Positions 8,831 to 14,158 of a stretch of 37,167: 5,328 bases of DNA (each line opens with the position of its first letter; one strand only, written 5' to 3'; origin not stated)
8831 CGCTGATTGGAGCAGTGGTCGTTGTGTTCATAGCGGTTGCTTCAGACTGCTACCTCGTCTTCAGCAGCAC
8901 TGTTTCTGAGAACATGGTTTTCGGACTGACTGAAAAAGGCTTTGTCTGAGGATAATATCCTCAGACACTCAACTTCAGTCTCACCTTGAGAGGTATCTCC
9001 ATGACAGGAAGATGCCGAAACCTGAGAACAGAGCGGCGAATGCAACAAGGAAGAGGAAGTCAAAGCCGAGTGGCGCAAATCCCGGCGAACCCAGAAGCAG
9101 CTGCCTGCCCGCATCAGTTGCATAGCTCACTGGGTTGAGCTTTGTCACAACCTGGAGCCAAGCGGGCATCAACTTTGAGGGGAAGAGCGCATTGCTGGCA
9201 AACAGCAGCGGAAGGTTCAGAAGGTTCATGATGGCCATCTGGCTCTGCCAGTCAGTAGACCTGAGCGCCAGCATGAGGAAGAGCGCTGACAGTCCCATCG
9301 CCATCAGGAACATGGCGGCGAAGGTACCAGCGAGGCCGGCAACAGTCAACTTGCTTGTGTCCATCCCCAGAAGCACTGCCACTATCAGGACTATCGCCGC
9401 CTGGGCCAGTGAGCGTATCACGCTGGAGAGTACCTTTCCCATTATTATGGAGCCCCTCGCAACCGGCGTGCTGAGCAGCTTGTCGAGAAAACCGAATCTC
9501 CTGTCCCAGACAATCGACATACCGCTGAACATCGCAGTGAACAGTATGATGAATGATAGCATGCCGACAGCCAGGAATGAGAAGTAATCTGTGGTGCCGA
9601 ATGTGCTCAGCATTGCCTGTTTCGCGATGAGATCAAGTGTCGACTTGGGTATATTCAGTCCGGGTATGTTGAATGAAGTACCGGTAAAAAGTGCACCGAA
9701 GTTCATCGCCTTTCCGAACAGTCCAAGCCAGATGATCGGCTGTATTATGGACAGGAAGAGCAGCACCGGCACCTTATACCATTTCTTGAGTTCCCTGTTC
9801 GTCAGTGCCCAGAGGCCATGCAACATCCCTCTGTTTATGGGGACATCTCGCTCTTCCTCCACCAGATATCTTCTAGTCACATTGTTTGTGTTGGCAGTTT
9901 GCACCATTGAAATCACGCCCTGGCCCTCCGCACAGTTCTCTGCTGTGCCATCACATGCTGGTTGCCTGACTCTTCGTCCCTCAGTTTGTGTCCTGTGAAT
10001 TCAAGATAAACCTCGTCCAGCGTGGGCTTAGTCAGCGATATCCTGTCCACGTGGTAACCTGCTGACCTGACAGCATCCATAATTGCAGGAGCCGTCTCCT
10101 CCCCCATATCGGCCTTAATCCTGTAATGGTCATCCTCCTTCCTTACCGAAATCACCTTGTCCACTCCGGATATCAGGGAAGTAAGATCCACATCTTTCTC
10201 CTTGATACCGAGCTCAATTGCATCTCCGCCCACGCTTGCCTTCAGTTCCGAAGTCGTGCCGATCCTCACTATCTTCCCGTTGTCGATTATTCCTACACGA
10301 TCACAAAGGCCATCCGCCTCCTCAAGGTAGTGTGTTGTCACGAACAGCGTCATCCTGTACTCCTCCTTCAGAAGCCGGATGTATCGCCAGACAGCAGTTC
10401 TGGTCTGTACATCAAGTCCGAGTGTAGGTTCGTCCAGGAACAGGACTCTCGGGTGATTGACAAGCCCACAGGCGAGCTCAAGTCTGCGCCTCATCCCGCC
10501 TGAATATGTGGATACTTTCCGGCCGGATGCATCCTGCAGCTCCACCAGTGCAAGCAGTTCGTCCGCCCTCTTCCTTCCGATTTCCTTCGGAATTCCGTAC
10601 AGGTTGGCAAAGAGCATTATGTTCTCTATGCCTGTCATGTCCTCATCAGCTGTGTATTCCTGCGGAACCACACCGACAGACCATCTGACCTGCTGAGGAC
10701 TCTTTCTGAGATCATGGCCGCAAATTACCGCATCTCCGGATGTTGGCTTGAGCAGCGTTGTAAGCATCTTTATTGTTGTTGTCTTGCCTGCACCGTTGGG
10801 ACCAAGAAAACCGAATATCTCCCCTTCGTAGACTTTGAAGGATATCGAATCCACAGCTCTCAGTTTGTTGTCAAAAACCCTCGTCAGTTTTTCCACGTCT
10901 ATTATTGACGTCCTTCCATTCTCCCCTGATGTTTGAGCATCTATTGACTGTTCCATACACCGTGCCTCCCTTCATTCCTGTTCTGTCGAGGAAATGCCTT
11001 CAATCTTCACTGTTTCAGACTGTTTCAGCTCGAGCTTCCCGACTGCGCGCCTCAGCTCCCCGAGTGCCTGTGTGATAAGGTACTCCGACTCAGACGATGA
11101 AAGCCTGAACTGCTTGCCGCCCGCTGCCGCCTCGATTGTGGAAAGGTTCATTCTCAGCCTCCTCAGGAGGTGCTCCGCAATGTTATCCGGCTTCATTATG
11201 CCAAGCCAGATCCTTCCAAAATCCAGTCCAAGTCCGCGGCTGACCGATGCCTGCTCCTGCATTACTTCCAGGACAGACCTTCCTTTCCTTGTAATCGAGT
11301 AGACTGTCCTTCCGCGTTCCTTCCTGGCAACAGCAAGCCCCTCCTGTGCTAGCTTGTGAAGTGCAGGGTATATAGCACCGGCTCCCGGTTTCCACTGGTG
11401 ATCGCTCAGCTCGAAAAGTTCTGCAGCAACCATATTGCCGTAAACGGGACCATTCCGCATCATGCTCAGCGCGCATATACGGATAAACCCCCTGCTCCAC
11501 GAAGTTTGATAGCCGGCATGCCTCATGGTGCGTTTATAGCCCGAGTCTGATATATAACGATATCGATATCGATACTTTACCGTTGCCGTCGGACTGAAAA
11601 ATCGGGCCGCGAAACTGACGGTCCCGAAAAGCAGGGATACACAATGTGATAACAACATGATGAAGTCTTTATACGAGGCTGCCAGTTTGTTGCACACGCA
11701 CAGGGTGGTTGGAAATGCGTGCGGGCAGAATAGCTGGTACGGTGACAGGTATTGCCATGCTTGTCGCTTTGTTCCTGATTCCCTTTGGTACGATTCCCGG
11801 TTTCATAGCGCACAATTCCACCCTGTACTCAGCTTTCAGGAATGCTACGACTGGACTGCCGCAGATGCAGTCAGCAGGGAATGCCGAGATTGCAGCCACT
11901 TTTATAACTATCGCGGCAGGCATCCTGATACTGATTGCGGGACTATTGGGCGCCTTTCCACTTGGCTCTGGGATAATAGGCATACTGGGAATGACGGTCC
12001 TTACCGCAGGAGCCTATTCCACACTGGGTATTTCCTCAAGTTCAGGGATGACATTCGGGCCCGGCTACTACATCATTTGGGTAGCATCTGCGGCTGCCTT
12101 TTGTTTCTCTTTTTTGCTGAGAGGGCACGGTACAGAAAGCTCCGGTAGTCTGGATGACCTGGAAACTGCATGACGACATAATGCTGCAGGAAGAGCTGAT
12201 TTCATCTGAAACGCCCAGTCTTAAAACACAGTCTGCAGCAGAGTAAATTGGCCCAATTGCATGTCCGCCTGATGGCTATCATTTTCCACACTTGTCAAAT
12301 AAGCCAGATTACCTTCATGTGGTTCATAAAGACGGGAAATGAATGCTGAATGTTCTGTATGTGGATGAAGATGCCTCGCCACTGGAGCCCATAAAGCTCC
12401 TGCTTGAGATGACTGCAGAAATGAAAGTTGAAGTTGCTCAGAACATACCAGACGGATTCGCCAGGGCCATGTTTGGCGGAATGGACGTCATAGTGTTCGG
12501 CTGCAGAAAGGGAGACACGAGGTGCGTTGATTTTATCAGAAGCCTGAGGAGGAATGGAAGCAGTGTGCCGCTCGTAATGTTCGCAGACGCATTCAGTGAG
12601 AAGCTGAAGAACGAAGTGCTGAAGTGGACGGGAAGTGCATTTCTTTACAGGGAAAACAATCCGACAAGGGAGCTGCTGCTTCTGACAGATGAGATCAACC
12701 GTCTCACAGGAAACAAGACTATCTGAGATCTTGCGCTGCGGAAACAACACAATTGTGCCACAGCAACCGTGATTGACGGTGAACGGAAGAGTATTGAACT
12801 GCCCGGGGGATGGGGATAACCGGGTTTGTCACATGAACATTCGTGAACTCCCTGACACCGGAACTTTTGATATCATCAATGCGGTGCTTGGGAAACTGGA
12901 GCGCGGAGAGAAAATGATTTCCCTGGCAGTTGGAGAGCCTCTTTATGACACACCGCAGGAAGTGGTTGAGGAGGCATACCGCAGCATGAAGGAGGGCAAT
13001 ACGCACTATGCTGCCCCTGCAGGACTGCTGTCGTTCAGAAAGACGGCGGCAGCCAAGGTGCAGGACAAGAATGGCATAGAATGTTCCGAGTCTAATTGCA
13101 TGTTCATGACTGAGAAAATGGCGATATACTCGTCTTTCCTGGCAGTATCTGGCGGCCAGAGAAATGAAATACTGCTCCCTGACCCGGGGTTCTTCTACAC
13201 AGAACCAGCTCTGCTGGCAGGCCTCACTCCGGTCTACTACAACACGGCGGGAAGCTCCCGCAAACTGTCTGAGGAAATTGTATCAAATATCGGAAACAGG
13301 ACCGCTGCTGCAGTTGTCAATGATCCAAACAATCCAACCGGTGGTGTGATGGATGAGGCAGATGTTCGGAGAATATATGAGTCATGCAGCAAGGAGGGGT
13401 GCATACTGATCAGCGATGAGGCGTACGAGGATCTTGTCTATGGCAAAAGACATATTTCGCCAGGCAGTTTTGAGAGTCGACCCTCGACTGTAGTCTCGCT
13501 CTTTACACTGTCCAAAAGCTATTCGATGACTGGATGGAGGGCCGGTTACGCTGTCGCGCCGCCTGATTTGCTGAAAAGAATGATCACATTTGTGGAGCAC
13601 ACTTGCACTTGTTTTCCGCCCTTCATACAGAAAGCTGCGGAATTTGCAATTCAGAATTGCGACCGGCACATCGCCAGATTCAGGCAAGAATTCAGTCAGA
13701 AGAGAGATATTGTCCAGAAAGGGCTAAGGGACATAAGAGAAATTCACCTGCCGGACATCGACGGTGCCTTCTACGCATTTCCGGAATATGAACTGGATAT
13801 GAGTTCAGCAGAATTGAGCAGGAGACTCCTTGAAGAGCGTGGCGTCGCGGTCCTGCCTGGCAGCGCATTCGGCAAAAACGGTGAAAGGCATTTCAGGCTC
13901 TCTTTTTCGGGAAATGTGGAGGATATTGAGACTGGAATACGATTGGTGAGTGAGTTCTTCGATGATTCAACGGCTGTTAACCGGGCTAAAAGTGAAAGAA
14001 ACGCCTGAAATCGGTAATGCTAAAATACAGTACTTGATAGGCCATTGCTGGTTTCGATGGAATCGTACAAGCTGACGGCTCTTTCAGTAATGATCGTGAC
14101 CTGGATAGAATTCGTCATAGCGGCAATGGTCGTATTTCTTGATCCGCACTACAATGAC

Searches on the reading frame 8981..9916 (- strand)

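Call 42: search_protein_families(library=pfam, proteins=[window:8981-9916:-], max_evalue=0.001)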
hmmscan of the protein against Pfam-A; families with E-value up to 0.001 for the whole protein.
window:8981-9916:- (311 aa): 5 families
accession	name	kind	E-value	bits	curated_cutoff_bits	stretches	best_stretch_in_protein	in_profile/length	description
PF01061.29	ABC2_membrane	-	5.3e-31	108.2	26.9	1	35-274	3-210/211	ABC-2 type transporter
PF12698.13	ABC2_membrane_3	-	2.2e-15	57.1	31.6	1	108-302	157-346/347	ABC-2 family transporter protein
PF19814.4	DUF6297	-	8.9e-05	21.9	29.8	0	147-208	40-102/375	Family of unknown function (DUF6297)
PF12679.13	ABC2_membrane_2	-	0.00058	19.6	27.2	1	36-298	1-271/283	ABC-2 family transporter protein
PF13346.12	ABC2_membrane_5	-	0.00087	19.3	25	1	116-244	36-163/205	ABC-2 family transporter protein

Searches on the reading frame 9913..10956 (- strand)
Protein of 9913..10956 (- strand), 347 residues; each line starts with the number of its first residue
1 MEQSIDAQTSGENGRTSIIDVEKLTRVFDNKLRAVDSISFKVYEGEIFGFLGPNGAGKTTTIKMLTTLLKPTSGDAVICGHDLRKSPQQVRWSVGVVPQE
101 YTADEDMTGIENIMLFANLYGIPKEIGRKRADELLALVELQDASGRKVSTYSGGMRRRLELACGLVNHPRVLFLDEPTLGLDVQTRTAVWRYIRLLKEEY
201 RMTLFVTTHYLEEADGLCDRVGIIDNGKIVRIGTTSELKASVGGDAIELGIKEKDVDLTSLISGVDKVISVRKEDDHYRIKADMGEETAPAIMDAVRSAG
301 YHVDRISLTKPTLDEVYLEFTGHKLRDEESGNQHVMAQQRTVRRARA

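Call 42: search_protein_families(library=pfam, proteins=[window:9913-10956:-], max_evalue=0.001)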
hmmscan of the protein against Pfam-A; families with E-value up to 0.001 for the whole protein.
window:9913-10956:- (347 aa): 3 families
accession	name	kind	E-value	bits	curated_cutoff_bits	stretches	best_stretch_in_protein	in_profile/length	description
PF00005.33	ABC_tran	-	2e-32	113.1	25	1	36-178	2-136/137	ABC transporter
PF13732.12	DrrA1-3_C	-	4.9e-12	46.8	27.4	1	233-320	1-80/81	ATP-binding protein DrrA1-3-like, C-terminal domain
PF13304.12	AAA_21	-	1.2e-07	32.6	27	0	106-209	176-298/304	AAA domain, putative AbiEii toxin, Type IV TA system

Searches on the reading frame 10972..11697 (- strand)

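Call 42: search_protein_families(library=pfam, proteins=[window:10972-11697:-], max_evalue=0.001)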
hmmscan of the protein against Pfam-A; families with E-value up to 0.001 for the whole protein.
window:10972-11697:- (241 aa): 1 family
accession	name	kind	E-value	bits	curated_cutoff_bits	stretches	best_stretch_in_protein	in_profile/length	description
PF03551.20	PadR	-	8.4e-13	48.6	27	1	77-144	2-74/75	Transcriptional regulator PadR-like family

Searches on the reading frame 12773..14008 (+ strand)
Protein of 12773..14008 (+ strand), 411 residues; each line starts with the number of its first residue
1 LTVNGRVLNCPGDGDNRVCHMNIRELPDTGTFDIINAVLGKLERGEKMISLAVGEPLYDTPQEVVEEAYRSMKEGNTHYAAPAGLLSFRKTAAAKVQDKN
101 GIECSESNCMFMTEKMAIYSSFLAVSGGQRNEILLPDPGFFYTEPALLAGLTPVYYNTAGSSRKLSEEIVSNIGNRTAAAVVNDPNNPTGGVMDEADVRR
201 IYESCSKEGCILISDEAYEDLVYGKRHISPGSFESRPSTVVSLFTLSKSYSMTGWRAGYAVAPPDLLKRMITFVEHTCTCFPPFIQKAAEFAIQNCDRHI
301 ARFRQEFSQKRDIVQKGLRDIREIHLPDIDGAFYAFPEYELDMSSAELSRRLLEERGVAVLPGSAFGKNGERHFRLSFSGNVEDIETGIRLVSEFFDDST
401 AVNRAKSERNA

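Call 42: search_protein_families(library=pfam, proteins=[window:12773-14008:+], max_evalue=0.001)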
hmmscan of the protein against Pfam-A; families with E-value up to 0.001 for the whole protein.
window:12773-14008:+ (411 aa): 1 family
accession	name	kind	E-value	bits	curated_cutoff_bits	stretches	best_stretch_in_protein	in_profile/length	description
PF00155.27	Aminotran_1_2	-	6e-46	157.7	19.7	1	47-389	2-358/361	Aminotransferase class I and II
